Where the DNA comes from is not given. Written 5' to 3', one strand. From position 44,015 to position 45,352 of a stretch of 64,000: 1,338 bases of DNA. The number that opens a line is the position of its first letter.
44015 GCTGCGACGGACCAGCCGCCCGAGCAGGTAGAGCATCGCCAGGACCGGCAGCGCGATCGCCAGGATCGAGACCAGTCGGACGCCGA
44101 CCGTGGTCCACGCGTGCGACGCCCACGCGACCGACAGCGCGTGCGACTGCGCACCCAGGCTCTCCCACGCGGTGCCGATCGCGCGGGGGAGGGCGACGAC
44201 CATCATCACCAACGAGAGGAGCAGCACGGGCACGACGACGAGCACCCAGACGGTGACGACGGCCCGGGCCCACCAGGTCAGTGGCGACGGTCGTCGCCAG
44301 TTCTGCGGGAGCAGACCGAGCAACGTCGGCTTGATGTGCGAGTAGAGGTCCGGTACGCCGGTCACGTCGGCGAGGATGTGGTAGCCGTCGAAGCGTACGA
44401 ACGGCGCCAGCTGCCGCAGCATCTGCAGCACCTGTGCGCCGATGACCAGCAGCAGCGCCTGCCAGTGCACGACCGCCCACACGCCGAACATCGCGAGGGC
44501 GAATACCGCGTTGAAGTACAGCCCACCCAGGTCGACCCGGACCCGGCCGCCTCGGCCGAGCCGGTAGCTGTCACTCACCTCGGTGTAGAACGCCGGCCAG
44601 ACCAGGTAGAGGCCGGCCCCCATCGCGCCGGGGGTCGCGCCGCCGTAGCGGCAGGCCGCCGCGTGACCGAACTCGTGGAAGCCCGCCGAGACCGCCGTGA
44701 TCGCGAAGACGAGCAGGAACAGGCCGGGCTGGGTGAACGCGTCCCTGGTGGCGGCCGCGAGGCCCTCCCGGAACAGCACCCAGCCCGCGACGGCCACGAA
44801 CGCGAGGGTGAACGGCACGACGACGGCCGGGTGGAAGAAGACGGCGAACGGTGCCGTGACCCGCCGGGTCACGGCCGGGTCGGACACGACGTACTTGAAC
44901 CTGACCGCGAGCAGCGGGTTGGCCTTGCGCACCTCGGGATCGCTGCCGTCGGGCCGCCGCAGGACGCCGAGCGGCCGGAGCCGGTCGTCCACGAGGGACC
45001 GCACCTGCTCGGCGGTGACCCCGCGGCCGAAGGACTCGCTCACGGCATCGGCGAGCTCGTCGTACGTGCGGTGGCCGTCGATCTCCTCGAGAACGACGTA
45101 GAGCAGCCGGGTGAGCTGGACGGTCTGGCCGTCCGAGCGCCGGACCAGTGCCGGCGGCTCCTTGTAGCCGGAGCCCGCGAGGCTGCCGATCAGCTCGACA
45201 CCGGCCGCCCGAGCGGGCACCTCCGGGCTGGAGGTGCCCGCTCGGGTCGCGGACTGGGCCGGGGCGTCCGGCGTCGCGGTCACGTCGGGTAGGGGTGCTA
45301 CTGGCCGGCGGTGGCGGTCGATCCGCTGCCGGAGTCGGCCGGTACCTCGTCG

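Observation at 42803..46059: Gene pair between two LCP ligase genes: PqqD-like/M50 intramembrane protease fusion plus an acidic tandem-repeat protein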

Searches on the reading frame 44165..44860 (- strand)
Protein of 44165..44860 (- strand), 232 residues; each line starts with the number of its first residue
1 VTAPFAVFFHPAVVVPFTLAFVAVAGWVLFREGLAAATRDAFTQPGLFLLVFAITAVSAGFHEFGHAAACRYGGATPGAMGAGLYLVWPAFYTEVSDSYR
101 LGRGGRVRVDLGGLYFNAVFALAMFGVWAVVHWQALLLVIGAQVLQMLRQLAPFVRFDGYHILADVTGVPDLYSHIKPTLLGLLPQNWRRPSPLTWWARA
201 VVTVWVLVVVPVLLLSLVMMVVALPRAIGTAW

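Call 31: search_protein_families(library=pfam, proteins=[window:44165-44860:-], max_evalue=10)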
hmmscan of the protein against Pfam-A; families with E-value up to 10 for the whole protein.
seq(232 aa): 1 family
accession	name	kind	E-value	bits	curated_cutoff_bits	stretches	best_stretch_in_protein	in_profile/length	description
PF02163.28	Peptidase_M50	-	0.83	9.4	27.2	0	56-132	7-104/221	Peptidase family M50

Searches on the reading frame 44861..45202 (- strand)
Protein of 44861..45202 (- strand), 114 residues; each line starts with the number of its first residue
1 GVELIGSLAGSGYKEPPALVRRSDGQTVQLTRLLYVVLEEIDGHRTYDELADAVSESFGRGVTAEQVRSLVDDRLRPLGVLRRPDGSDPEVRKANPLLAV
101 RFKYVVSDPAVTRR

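Call 31: search_protein_families(library=pfam, proteins=[window:44861-45202:-], max_evalue=10)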
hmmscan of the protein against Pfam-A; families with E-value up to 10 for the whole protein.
seq(114 aa): 2 families
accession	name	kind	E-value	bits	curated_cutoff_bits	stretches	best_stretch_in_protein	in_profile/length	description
PF21782.3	PKMT_2nd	-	0.043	14.6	27.8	1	24-61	24-61/98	PKMT, C-terminal winged helix domain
PF05402.18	PqqD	-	0.046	14.5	23.4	1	35-72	20-59/67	Coenzyme PQQ synthesis protein D (PqqD)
